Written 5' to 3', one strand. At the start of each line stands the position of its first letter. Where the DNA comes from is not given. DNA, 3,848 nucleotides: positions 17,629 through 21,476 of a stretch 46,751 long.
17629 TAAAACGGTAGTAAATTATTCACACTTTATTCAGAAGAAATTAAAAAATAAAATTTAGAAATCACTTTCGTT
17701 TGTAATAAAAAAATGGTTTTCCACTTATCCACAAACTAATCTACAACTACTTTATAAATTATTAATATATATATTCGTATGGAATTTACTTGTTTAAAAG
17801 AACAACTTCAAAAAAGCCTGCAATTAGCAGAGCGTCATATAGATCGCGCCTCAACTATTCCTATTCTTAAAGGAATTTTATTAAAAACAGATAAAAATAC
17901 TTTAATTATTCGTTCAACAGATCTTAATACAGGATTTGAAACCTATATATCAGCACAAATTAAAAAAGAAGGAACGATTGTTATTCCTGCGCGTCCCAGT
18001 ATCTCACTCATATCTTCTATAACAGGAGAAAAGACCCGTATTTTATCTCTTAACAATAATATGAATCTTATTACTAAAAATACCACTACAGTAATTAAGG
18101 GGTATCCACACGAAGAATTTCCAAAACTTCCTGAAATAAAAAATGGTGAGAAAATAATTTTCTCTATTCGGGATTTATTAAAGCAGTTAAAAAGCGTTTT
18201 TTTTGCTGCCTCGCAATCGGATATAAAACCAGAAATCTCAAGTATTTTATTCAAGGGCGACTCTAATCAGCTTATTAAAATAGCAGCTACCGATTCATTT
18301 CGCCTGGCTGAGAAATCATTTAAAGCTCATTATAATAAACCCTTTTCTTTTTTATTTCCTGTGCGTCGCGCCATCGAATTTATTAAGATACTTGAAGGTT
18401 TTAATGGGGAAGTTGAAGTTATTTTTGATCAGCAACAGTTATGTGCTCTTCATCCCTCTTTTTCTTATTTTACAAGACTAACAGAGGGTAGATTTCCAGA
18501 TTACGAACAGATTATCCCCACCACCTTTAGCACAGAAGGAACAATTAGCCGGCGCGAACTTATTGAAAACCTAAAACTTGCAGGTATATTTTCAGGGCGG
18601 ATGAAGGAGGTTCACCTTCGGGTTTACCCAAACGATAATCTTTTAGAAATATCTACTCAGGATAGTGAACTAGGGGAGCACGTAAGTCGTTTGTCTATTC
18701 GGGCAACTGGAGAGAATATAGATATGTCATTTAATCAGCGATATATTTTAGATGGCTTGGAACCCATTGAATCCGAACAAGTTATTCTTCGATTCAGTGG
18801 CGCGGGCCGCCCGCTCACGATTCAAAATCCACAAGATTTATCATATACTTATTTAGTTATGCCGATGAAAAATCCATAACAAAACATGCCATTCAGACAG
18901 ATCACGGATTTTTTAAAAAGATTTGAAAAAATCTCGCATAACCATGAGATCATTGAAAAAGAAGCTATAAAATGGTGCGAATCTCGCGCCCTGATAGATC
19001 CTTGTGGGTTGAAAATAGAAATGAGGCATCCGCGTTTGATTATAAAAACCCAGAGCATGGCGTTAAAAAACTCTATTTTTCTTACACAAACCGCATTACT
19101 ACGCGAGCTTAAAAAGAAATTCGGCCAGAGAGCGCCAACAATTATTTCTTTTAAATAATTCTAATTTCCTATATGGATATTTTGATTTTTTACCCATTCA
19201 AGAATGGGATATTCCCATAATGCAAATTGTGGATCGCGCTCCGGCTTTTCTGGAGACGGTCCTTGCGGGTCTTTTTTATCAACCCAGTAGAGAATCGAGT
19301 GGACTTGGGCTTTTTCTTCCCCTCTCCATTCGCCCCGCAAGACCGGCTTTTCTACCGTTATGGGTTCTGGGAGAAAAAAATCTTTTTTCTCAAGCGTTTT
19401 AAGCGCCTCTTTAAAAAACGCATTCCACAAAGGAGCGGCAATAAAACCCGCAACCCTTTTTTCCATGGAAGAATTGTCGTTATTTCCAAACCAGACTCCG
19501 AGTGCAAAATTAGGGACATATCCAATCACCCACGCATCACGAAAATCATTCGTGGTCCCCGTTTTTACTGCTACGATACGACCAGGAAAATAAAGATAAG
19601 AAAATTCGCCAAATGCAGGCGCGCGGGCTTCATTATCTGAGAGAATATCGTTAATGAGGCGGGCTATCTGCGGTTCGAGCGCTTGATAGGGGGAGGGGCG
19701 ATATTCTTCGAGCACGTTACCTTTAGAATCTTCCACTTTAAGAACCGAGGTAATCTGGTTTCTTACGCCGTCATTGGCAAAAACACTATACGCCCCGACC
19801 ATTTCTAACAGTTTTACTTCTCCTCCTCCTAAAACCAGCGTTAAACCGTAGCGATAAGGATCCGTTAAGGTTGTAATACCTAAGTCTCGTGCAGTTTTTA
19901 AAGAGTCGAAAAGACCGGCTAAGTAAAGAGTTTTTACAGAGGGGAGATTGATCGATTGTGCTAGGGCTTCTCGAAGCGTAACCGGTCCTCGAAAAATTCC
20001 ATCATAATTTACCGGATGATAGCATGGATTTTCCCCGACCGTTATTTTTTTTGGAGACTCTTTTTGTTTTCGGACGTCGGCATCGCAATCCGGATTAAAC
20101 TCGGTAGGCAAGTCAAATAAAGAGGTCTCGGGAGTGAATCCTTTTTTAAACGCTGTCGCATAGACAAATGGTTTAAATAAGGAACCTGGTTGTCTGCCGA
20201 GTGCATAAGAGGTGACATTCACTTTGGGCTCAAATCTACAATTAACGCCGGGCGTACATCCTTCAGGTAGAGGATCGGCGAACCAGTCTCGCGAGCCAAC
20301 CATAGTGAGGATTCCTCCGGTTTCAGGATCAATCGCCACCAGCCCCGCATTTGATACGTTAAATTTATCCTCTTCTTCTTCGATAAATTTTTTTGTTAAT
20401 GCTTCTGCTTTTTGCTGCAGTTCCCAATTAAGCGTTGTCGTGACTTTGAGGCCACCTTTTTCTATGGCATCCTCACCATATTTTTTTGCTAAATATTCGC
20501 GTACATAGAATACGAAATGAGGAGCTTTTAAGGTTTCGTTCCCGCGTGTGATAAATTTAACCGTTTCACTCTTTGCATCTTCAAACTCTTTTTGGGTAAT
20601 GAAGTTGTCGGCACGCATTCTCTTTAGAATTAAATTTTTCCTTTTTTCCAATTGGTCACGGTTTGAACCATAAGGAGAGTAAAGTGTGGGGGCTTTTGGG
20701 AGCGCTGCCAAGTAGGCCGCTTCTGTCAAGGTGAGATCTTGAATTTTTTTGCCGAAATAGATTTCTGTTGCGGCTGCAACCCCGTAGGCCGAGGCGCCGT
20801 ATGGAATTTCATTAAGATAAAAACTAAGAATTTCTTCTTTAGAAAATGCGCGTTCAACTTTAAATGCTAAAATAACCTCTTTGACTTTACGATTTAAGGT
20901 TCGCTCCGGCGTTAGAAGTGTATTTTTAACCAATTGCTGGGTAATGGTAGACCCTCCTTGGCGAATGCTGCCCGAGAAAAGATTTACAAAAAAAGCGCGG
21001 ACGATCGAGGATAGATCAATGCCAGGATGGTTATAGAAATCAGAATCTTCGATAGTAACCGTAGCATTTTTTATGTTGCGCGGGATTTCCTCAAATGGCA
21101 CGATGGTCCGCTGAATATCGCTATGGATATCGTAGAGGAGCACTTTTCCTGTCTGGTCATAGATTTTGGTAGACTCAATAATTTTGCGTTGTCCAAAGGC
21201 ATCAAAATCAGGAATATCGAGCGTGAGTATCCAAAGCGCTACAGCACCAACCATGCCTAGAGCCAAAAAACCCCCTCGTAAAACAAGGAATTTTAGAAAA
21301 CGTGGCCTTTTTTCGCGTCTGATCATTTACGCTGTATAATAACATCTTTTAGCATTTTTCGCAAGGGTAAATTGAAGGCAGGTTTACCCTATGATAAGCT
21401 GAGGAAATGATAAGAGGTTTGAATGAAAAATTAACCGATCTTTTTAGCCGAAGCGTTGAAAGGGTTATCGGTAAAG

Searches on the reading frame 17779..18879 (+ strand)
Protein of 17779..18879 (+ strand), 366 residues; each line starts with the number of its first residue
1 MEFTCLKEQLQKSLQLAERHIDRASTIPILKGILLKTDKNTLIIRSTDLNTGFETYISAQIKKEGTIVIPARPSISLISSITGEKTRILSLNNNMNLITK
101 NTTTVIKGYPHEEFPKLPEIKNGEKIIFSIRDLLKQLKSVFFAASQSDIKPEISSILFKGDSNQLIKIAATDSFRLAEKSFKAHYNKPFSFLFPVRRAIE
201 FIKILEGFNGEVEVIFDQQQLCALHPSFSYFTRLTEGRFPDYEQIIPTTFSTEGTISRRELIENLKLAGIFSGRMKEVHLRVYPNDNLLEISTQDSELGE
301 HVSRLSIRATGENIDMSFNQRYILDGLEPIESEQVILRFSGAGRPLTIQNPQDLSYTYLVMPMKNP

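Call 15: search_protein_families(library=pfam, proteins=[window:17779-18879:+], max_evalue=0.01)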
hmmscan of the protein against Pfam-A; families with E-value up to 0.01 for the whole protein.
window:17779-18879:+ (366 aa): 3 families
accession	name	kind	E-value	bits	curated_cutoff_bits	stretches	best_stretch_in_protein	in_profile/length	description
PF00712.24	DNA_pol3_beta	-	9.9e-25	87.5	24.4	2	1-118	1-120/120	DNA polymerase III beta subunit, N-terminal domain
PF02768.20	DNA_pol3_beta_3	-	9.9e-24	83.9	27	1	244-363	2-120/121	DNA polymerase III beta subunit, C-terminal domain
PF02767.21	DNA_pol3_beta_2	-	1.2e-18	68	27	1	134-241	8-116/116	DNA polymerase III beta subunit, central domain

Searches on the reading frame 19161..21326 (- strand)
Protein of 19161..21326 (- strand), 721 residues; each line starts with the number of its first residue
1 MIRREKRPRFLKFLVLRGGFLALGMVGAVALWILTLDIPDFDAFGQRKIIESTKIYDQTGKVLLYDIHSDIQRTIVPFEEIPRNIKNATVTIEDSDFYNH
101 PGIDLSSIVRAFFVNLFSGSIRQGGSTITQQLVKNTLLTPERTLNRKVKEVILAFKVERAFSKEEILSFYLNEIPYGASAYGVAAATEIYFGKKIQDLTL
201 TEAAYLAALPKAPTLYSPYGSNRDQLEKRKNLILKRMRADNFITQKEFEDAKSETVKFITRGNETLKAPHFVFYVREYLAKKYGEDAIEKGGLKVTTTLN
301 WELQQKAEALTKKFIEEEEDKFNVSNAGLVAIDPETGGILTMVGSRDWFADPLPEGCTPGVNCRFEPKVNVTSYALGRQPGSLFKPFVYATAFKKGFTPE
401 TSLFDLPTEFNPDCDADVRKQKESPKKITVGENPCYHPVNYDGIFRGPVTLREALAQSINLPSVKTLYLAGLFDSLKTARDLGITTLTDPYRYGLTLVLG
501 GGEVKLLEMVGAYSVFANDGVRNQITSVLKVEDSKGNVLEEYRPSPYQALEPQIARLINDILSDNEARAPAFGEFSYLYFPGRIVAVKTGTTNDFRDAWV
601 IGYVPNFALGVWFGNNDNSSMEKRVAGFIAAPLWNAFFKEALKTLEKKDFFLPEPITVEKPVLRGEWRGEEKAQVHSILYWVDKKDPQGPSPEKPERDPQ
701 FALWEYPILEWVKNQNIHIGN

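Call 15: search_protein_families(library=pfam, proteins=[window:19161-21326:-], max_evalue=0.01)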
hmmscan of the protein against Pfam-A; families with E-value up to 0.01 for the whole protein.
window:19161-21326:- (721 aa): 2 families
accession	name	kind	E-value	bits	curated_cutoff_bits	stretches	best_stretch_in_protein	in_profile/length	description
PF00912.28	Transgly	-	1.7e-64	216.9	27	1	65-237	6-177/178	Transglycosylase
PF00905.27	Transpeptidase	-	3.2e-18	66.4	22.1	1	329-630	3-294/299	Penicillin binding protein transpeptidase domain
